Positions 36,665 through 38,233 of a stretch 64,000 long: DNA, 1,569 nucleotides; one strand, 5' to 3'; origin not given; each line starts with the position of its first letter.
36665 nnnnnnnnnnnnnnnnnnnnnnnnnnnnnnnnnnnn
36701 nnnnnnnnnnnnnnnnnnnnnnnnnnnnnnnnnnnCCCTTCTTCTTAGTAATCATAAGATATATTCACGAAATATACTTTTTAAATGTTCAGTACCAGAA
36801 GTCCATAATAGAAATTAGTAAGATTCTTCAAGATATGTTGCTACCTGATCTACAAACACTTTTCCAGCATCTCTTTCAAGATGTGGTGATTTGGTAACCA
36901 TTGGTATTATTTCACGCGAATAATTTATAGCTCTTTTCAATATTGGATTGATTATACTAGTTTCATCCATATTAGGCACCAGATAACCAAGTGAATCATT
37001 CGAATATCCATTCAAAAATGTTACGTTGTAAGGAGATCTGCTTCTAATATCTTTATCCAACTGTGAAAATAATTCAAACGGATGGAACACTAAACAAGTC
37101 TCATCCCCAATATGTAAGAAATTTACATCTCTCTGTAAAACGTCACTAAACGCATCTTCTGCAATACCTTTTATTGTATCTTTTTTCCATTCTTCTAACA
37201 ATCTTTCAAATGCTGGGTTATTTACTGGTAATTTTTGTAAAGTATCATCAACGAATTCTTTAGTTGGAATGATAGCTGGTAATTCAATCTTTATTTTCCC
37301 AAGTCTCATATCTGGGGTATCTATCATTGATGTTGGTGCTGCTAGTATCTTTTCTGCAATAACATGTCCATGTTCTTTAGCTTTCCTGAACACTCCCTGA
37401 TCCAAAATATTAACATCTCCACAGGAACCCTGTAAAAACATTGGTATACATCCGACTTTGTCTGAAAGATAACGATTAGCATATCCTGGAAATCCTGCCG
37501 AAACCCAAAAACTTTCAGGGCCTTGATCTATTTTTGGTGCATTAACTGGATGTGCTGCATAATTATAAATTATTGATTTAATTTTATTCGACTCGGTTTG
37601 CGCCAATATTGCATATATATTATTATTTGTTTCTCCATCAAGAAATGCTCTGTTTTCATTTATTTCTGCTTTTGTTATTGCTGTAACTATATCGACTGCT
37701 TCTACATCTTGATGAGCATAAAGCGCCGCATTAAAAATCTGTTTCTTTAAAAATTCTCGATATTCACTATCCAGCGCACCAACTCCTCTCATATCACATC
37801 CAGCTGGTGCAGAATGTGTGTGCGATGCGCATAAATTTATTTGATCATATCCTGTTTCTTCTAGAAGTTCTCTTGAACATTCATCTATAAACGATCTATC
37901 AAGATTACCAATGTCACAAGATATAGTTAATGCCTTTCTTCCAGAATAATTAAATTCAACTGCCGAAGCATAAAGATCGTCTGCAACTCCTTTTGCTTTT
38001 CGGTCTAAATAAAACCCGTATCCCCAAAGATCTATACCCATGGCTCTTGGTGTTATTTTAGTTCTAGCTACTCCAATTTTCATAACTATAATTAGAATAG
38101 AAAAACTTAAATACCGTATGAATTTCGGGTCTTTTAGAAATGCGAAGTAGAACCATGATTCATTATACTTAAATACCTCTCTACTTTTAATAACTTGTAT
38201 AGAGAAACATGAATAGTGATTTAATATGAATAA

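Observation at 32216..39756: Bacterial lipid-A-style acylation kit in an archaeon: LpxA-like, FabG-like, ceramidase-like amidase and acyl-CoA synthetase next to a 3-amino-sugar cassette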

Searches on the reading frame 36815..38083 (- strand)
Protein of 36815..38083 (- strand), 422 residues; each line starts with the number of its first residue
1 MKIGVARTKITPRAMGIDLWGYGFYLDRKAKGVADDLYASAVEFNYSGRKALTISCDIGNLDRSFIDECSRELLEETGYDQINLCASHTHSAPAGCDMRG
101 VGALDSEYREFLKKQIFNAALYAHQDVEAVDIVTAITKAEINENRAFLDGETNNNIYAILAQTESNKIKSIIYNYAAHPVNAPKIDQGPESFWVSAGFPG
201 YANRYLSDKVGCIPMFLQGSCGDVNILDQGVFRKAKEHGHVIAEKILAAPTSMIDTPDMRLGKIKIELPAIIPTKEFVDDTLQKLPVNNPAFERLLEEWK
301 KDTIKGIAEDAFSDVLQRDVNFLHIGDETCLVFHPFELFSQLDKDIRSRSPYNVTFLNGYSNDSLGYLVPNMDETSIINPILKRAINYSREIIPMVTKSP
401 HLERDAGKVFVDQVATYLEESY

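Call 3: search_protein_families(library=pfam, proteins=[window:36815-38083:-], max_evalue=0.01)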
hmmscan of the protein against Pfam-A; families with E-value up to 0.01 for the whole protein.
window:36815-38083:- (422 aa): 1 family
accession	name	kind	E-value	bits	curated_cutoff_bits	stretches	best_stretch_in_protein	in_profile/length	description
PF04734.18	Ceramidase_alk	-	1e-06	28.1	32.1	1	2-101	2-106/509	Neutral/alkaline non-lysosomal ceramidase, N-terminal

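Call 4: search_protein_families(library=ncbifam, proteins=[window:36815-38083:-], max_evalue=0.01)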
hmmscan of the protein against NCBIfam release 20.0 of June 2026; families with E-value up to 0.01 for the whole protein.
window:36815-38083:- (422 aa): 0 families

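Call 30: find_homologous_proteins(query=window:36815-38083:-, max_evalue=0.00001)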
Query window:36815-38083:- (422 aa): 22 proteins with E <= 0.00001 among 3978 candidates.
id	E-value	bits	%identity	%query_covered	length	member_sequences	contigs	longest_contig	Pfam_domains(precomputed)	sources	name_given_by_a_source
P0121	8.9e-286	965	100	100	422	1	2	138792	PF04734.19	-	-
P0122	1.5e-134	467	53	100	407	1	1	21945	PF04734.19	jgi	-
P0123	2.5e-134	466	67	74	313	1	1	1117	-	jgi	jgi:hypothetical protein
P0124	2.0e-30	124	29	87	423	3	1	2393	PF04734.19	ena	-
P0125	4.4e-29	120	26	98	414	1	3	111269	PF04734.19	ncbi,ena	-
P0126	3.2e-28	117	27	87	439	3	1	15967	PF04734.19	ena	-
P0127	3.7e-27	113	28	96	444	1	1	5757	PF04734.19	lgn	-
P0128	4.4e-26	110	25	98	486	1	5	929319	PF04539.23,PF04734.19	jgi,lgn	jgi:hypothetical protein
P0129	1.5e-19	88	26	87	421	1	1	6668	PF04734.19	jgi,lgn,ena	-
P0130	9.8e-17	79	26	87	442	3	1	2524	PF04734.19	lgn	-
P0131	1.6e-16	78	25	87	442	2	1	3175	PF04734.19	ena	-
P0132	2.3e-16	78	24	95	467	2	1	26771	PF04734.19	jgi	-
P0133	7.0e-16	76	26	87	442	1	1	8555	PF04734.19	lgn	-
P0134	1.4e-15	75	26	87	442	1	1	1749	PF04734.19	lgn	-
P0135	1.3e-12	65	23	88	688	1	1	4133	PF04734.19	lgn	-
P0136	4.1e-12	64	23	99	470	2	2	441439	PF04734.19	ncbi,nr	ncbi:MAG: neutral/alkaline non-lysosomal ceramidase N-terminal domain-containing protein [Thermogutt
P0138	5.0e-8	50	25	48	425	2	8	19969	PF04734.19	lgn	-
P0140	2.5e-7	48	25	87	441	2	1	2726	PF04734.19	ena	-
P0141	5.0e-7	47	23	87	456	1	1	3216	PF04734.19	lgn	-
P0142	6.5e-6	43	23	74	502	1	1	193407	PF04734.19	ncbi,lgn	ncbi:MAG: hypothetical protein WD342_02105 [Verrucomicrobiales bacterium]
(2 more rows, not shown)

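Call 31: find_encoding_contigs(protein=P0125, flank=8000, max_places=1)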
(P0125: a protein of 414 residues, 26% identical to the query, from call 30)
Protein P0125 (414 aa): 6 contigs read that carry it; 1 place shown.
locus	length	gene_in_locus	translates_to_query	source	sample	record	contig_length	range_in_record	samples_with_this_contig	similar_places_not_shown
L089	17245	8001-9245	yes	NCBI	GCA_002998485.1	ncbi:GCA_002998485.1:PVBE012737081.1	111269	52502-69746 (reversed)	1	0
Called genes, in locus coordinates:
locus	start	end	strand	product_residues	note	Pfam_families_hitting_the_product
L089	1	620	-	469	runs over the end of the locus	PF10114:PocR, PF02518:HATPase_c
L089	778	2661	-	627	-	PF20581:DUF6785, PF20580:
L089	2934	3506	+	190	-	-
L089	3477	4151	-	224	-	-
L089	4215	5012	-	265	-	-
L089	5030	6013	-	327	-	PF01408:GFO_IDH_MocA, PF22725:GFO_IDH_MocA_C3, PF02894:GFO_IDH_MocA_C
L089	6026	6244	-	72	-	-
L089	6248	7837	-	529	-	PF14258:DUF4350 (faint), PF00754:F5_F8_type_C, PF06283:ThuA (faint)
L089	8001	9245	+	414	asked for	PF04734:Ceramidase_alk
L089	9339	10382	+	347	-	PF01408:GFO_IDH_MocA, PF03447:NAD_binding_3 (faint), PF02894:GFO_IDH_MocA_C, PF22725:GFO_IDH_MocA_C3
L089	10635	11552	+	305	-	PF00294:PfkB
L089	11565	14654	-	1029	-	PF07940:Hepar_II_III_C, PF19763:DUF6250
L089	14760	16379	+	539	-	-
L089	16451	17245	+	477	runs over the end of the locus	PF00884:Sulfatase, PF01663:Phosphodiest, PF16347:SGSH_C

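Call 32: find_encoding_contigs(protein=P0126, flank=8000, max_places=1)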
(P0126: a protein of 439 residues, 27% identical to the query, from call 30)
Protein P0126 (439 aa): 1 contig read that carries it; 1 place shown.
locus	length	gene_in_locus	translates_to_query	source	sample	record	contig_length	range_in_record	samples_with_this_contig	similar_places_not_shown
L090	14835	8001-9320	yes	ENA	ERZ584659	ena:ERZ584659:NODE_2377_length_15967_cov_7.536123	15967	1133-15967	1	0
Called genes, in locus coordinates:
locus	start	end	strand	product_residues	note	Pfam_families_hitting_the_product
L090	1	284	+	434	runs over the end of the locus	PF07221:GlcNAc_2-epim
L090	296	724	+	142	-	PF00692:dUTPase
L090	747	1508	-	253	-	PF13385:Laminin_G_3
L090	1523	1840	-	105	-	-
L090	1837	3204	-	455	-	PF00884:Sulfatase, PF01663:Phosphodiest, PF16347:SGSH_C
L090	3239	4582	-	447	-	PF00884:Sulfatase, PF01663:Phosphodiest (weak), PF14707:Sulfatase_C (faint), PF16347:SGSH_C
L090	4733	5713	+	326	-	PF08240:ADH_N, PF00107:ADH_zinc_N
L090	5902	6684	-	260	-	PF13385:Laminin_G_3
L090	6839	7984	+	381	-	-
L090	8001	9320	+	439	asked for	PF04734:Ceramidase_alk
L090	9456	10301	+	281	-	PF00318:Ribosomal_S2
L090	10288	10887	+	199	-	PF25025:EF-Ts_N (weak), PF00889:EF_TS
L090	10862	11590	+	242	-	PF00696:AA_kinase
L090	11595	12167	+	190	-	PF01765:RRF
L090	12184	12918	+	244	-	PF01255:Prenyltransf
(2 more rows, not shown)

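Call 53: predict_structure(alignment_id=A3)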
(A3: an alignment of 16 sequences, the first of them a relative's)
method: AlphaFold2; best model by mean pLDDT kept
length: 422 residues; sequences in the alignment: 16
mean_pLDDT: 90.9   pTM: 0.92
mean pLDDT of the five models: 90.9, 88.4, 88.1, 86.7, 86.6
residues with pLDDT >= 90: 280; 70-90: 119; 50-70: 23; < 50: 0
segments of 3 or more residues with pLDDT < 50: none
pLDDT, mean of each block of 10 residues (from residue 1): 98 82 67 91 97 95 92 92 92 80 83 97 97 96 81 94 96 93 66 87 98 96 82 87 98 95 97 95 85 90 96 96 96 95 95 96 92 84 87 89 95 97 90
secondary structure, 60 per line:
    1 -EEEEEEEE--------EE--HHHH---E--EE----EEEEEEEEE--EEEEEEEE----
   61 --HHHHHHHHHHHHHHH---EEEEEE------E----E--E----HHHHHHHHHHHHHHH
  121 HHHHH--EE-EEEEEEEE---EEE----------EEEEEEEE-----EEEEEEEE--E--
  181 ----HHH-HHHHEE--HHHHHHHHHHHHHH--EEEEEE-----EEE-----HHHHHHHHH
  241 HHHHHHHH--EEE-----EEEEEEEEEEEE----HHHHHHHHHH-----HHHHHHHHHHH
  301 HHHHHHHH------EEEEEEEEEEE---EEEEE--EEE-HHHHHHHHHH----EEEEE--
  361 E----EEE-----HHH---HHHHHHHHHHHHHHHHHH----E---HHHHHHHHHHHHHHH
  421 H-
elements in order: E2-9 H22-25 E38-46 E49-56 H63-77 E81-86 H106-125 E131-138 E142-144 E155-162 E168-175 H189-192 H197-210 E213-218 E224-226 H232-248 E251-253 E259-270 H275-284 H290-308 E315-325 E329-333 E336-338 H340-349 E354-358 E366-368 H380-397 H406-421

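Call 56: fold_search(model_id=the predicted structure, library=pdb)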
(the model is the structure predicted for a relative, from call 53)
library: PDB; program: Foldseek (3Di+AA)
matches with E <= 10: 916; with E <= 0.001: 4
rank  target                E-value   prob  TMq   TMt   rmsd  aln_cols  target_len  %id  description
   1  2zws                  2.7e-26  1.00  0.70  0.49   6.7       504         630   16  Crystal Structure Analysis of neutral ceramidase from Pseudomonas aeruginosa (released 2009-03-03)
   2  4wgk_B                3.1e-25  1.00  0.72  0.47   6.5       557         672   14  Crystal structure of human neutral ceramidase with Zn-bound phosphate (released 2015-07-08)
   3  2zxc_A                3.1e-25  1.00  0.70  0.48   6.8       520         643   15  Ceramidase complexed with C2 (released 2009-02-03)
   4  4wgk_A                1.4e-24  1.00  0.72  0.47   6.5       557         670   14  Crystal structure of human neutral ceramidase with Zn-bound phosphate (released 2015-07-08)
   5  1jro_B                2.4e-03  0.15  0.14  0.09  24.3       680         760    7  Crystal Structure of Xanthine Dehydrogenase from Rhodobacter capsulatus (released 2002-01-11)
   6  9jvt_v                4.4e-03  0.16  0.15  0.14  17.7       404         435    9  Structure of the C-terminal 4 domains (V4-V6-HP) villin bound to an actin (released 2025-10-15)
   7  3bdj_A                4.4e-03  0.10  0.13  0.05  23.8       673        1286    8  Crystal Structure of Bovine Milk Xanthine Dehydrogenase with a Covalently Bound Oxipurinol Inhibitor (released 2008-11-25)
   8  4ytz_B                7.1e-03  0.11  0.14  0.06  24.4       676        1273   10  Rat xanthine oxidoreductase, C-terminal deletion protein variant, crystal grown without dithiothreitol (released 2015-04-22)
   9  2w55_B                7.5e-03  0.18  0.13  0.08  22.8       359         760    9  Crystal Structure of Xanthine Dehydrogenase (E232Q variant) from Rhodobacter capsulatus in Complex with Hypoxanthine (released 2008-12-23)
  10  6jco_B                7.5e-03  0.15  0.16  0.11  20.8       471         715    8  Crystal structure of calcium free human gelsolin amyloid mutant D187N (released 2019-06-12)
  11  7px0_B                8.0e-03  0.09  0.11  0.05  28.0       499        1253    6  Drosophila melanogaster Aldehyde Oxidase 1 (released 2022-11-16)
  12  9jvt_V                8.5e-03  0.12  0.14  0.15  17.9       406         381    9  Structure of the C-terminal 4 domains (V4-V6-HP) villin bound to an actin (released 2025-10-15)
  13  8igg_A                1.0e-02  0.21  0.11  0.09  15.9       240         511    8  C2 reconstruction of the concave tetramer in the cube-like assembly of 201Phi2-1 gp105 (released 2023-05-03)
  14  1fo4_B                1.3e-02  0.08  0.14  0.05  24.3       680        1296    9  CRYSTAL STRUCTURE OF XANTHINE DEHYDROGENASE ISOLATED FROM BOVINE MILK (released 2000-10-25)
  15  1v97_A                1.4e-02  0.09  0.14  0.06  24.6       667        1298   10  Crystal Structure of Bovine Milk Xanthine Dehydrogenase FYX-051 bound form (released 2004-06-22)
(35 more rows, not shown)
